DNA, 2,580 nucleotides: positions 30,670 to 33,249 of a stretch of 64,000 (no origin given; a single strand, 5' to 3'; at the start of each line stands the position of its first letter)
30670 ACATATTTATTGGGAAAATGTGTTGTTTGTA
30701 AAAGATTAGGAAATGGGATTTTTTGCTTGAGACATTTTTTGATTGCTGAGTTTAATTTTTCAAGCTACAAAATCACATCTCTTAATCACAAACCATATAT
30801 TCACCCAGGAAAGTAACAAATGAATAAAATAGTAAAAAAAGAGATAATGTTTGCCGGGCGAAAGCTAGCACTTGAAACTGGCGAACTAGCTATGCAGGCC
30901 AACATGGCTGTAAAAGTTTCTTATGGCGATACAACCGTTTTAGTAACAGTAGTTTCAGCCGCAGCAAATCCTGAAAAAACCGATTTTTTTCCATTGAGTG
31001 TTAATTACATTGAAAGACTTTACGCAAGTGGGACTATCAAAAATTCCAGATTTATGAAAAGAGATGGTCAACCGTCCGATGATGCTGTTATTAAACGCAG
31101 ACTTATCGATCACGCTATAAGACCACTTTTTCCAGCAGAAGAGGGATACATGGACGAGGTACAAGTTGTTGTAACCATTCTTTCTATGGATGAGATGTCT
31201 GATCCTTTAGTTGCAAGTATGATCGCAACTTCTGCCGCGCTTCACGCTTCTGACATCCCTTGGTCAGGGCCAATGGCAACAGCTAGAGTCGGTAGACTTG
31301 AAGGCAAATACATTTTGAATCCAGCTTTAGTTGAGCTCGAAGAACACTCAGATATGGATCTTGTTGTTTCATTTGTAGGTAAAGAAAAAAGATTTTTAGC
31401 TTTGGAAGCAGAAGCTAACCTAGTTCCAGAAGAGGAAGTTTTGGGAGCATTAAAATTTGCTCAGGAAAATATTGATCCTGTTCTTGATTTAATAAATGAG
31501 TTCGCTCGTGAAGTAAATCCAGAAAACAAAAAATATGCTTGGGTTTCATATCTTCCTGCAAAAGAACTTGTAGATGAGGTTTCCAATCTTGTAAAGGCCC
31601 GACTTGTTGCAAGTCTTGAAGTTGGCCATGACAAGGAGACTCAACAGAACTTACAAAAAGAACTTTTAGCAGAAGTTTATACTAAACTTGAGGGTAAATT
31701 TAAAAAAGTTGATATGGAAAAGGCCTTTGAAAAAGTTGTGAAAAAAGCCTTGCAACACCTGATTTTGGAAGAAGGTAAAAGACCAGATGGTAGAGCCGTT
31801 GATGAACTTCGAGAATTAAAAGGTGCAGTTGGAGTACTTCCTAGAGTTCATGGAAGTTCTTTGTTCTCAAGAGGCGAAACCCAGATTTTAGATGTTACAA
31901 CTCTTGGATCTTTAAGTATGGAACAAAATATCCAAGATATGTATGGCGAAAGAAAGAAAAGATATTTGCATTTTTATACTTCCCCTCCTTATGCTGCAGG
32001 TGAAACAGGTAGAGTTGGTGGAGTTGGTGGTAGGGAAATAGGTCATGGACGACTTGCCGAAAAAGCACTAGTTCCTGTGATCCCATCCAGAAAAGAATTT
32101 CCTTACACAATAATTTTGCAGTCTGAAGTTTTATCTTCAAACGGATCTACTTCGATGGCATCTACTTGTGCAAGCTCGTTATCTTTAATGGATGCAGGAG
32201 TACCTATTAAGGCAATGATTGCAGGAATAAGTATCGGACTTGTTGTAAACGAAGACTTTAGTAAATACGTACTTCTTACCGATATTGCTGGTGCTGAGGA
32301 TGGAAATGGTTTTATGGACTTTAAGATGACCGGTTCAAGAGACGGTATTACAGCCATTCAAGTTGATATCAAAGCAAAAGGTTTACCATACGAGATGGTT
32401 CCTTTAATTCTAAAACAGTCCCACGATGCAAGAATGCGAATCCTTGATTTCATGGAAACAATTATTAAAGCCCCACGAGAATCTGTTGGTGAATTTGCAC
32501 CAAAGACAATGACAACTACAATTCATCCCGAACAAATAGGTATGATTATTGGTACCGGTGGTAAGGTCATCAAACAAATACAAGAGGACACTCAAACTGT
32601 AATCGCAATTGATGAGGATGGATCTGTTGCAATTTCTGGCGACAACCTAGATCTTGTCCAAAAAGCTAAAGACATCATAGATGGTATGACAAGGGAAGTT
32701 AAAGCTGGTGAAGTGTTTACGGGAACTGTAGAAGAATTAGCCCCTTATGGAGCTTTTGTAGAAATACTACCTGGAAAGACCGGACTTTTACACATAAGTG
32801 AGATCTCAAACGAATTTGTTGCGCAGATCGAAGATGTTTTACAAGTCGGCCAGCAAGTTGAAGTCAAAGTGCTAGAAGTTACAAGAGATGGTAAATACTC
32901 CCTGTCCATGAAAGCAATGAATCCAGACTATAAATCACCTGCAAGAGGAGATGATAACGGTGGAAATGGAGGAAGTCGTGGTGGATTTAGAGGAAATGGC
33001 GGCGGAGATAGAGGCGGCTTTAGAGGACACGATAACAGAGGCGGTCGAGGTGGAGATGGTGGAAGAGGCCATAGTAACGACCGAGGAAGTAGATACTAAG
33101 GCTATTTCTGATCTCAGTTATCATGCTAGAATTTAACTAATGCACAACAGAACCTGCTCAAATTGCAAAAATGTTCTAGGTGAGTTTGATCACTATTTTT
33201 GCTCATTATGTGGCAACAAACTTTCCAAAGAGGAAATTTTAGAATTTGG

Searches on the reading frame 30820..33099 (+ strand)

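Call 63: search_protein_families(library=pfam, proteins=[window:30820-33099:+], max_evalue=0.00001)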
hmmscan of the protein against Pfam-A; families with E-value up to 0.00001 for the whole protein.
window:30820-33099:+ (759 aa): 4 families
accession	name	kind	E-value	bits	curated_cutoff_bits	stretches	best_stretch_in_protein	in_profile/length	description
PF01138.27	RNase_PH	-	1.5e-48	165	25.5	2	13-147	2-130/130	3' exoribonuclease family, domain 1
PF00575.29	S1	-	1.4e-19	70.7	22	1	627-698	2-74/74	S1 RNA binding domain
PF03725.20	RNase_PH_C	-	3.4e-12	46.6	20.8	1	150-216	1-66/67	3' exoribonuclease family, domain 2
PF00013.35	KH_1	-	1.1e-10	41.6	21.5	1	564-620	2-64/66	KH domain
